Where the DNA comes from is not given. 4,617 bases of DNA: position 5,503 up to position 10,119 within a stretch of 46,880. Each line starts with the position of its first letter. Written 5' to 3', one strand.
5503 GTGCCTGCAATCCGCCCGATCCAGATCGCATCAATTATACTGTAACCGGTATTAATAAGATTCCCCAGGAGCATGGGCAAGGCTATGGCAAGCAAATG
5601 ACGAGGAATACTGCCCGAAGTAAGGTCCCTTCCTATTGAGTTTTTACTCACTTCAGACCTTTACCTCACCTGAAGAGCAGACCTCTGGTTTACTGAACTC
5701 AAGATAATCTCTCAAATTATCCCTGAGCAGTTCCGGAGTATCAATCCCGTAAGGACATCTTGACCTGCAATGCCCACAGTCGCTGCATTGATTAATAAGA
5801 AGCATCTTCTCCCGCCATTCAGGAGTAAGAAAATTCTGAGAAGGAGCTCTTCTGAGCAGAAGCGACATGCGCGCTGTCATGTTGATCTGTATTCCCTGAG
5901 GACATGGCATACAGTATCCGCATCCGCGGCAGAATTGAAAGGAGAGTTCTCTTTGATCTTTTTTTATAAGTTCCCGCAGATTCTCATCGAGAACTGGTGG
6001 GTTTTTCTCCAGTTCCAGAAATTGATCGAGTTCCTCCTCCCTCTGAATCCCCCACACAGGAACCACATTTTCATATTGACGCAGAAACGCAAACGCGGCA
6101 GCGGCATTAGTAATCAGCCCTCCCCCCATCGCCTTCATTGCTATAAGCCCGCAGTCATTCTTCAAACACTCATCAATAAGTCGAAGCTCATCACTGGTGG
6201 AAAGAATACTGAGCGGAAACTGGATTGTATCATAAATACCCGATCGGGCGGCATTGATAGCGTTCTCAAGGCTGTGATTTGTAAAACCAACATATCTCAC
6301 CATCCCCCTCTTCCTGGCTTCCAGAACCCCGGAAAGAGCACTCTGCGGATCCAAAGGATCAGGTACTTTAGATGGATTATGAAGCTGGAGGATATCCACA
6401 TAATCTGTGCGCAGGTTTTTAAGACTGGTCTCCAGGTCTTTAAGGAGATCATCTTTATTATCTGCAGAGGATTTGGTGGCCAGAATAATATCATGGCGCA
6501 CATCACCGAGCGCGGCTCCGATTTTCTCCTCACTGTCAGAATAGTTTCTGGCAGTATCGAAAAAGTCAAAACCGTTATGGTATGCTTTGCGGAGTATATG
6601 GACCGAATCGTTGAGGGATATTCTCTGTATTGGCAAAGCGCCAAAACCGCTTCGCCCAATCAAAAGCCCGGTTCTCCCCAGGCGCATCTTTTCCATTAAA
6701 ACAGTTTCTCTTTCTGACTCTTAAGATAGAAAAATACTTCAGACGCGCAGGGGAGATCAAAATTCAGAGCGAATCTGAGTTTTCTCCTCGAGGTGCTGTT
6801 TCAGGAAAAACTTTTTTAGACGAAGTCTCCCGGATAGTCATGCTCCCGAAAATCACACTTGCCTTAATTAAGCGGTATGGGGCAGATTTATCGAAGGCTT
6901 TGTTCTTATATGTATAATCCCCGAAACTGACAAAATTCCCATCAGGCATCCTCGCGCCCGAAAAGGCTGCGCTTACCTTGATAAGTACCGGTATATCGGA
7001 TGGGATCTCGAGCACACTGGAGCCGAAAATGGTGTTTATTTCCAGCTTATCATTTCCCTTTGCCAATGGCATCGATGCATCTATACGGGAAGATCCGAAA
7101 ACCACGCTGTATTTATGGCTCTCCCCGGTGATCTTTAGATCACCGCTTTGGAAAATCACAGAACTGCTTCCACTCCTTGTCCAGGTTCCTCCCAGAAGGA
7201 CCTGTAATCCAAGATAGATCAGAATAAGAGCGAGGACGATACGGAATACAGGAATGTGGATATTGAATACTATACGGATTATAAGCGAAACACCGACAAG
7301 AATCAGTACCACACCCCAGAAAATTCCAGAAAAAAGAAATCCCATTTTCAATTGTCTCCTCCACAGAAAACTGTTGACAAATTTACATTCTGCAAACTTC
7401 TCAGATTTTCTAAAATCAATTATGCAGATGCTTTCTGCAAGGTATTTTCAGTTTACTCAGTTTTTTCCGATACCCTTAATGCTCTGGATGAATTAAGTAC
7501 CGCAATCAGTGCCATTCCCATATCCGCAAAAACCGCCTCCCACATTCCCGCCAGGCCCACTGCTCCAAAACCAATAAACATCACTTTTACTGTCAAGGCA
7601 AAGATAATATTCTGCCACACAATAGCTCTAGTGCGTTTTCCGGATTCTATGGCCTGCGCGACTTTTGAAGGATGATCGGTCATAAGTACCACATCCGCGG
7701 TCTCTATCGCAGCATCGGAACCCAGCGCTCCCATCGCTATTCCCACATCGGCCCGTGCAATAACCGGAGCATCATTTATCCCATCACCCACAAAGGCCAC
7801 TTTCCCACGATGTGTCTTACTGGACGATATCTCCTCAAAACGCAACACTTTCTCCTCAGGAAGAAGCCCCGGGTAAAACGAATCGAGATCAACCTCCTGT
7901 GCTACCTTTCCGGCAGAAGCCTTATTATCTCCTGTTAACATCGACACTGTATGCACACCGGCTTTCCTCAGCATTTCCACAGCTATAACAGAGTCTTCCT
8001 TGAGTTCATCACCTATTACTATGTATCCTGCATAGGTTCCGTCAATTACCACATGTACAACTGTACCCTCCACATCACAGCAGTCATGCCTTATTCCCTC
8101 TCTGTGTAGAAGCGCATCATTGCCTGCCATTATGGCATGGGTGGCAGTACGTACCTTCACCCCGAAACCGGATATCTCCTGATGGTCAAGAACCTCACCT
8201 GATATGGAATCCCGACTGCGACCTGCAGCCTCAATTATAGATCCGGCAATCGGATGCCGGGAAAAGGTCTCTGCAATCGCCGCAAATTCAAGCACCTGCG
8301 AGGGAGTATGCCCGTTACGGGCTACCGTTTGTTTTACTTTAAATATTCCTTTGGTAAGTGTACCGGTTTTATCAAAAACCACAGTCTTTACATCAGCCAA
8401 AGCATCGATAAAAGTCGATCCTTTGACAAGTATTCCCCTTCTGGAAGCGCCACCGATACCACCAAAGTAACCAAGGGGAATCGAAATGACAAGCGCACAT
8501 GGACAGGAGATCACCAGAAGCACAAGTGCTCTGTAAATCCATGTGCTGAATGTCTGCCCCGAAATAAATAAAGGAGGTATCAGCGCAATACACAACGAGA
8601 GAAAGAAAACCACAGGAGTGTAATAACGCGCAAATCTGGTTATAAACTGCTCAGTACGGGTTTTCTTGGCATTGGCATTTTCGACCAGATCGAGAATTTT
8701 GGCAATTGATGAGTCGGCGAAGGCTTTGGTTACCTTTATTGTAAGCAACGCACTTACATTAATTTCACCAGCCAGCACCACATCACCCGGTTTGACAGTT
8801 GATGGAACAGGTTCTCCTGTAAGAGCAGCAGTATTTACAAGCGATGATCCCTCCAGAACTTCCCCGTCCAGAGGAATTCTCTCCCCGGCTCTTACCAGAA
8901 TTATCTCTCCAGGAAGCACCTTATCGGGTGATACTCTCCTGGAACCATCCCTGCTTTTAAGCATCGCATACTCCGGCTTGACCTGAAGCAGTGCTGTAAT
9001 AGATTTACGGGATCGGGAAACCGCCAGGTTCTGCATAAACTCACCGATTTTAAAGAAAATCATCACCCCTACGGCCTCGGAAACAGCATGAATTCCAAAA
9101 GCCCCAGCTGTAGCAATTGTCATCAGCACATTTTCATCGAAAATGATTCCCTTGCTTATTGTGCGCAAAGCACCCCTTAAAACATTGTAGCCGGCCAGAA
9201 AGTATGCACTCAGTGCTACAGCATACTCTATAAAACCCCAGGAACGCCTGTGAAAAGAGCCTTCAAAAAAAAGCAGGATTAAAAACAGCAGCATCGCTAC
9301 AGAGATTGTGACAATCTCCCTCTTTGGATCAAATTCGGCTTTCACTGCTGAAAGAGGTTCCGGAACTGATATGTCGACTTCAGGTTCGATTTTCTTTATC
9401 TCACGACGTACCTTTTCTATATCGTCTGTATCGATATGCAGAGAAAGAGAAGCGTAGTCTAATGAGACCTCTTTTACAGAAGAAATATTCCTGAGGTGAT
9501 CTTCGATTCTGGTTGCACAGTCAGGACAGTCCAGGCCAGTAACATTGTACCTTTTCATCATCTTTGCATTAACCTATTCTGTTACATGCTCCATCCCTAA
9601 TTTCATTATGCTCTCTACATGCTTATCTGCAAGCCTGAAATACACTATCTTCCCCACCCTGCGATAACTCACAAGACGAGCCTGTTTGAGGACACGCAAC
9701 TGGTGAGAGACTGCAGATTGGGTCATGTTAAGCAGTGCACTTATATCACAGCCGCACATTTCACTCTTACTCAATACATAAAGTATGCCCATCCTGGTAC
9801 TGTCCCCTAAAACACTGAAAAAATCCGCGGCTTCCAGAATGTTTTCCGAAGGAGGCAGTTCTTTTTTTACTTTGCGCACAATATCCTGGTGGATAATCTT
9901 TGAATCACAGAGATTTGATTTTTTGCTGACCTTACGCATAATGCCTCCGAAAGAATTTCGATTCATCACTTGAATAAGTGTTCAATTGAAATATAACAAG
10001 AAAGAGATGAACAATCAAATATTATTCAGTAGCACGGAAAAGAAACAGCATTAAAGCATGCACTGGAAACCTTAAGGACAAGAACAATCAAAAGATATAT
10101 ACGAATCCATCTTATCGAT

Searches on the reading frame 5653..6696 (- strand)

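Call 8: search_protein_families(library=pfam, proteins=[window:5653-6696:-])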
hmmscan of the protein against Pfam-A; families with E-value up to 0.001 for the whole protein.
window:5653-6696:- (347 aa): 5 families
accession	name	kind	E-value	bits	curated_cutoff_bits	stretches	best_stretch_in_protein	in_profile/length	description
PF00248.27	Aldo_ket_red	-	7.4e-31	107.7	24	1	15-198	6-200/291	Aldo/keto reductase family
PF13534.11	Fer4_17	-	2.8e-10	41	22.2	1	255-319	1-61/61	4Fe-4S dicluster domain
PF13187.11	Fer4_9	-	1.6e-07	31.6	27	1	256-317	2-50/52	4Fe-4S dicluster domain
PF13183.11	Fer4_8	-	4.6e-06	27.5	27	1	254-318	3-68/68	4Fe-4S dicluster domain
PF13484.11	Fer4_16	-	0.00038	21.6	30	0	302-316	51-65/66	4Fe-4S double cluster binding domain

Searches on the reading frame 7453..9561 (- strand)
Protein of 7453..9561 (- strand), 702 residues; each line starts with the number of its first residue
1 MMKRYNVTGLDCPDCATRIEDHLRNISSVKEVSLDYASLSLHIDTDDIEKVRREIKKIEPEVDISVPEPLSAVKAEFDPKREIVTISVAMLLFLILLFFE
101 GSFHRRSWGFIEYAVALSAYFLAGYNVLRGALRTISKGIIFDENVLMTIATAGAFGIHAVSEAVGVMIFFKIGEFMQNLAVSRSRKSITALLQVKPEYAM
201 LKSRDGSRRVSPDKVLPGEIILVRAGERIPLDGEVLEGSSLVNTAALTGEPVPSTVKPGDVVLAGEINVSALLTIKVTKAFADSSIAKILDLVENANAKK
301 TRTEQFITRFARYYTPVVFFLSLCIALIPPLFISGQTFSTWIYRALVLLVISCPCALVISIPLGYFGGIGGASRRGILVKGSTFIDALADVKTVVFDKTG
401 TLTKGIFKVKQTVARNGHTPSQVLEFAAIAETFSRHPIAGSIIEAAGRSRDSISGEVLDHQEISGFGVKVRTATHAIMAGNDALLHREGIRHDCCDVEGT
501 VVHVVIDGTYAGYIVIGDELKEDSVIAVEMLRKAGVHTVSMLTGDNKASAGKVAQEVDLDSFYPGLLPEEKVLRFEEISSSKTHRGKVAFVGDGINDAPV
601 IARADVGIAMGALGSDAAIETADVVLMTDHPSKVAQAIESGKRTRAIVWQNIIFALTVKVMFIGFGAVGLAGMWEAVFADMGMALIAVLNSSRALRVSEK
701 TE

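Call 8: search_protein_families(library=pfam, proteins=[window:7453-9561:-])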
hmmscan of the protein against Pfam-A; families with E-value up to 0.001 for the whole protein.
window:7453-9561:- (702 aa): 3 families
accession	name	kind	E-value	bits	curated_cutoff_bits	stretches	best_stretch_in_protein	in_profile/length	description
PF00122.25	E1-E2_ATPase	-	3.5e-44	150.9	28.1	1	197-374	5-180/181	E1-E2 ATPase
PF00702.32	Hydrolase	-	2.8e-25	90.3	26.4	1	391-605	1-191/191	haloacid dehalogenase-like hydrolase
PF00403.32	HMA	-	4.1e-06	27.5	24.8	1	5-57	2-58/62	Heavy-metal-associated domain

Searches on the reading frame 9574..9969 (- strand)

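Call 8: search_protein_families(library=pfam, proteins=[window:9574-9969:-])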
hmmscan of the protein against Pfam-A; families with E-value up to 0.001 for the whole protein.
window:9574-9969:- (131 aa): 3 families
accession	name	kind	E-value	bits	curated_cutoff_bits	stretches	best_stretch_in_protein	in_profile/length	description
PF01022.26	HTH_5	-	1.8e-17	63.3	22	1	56-102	1-47/47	Bacterial regulatory protein, arsR family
PF12840.13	HTH_20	-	0.00011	22.5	27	1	54-101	1-49/51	Helix-turn-helix domain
PF02002.24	TFIIE_alpha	-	0.00039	20.7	22.9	0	61-123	17-86/105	TFIIE alpha subunit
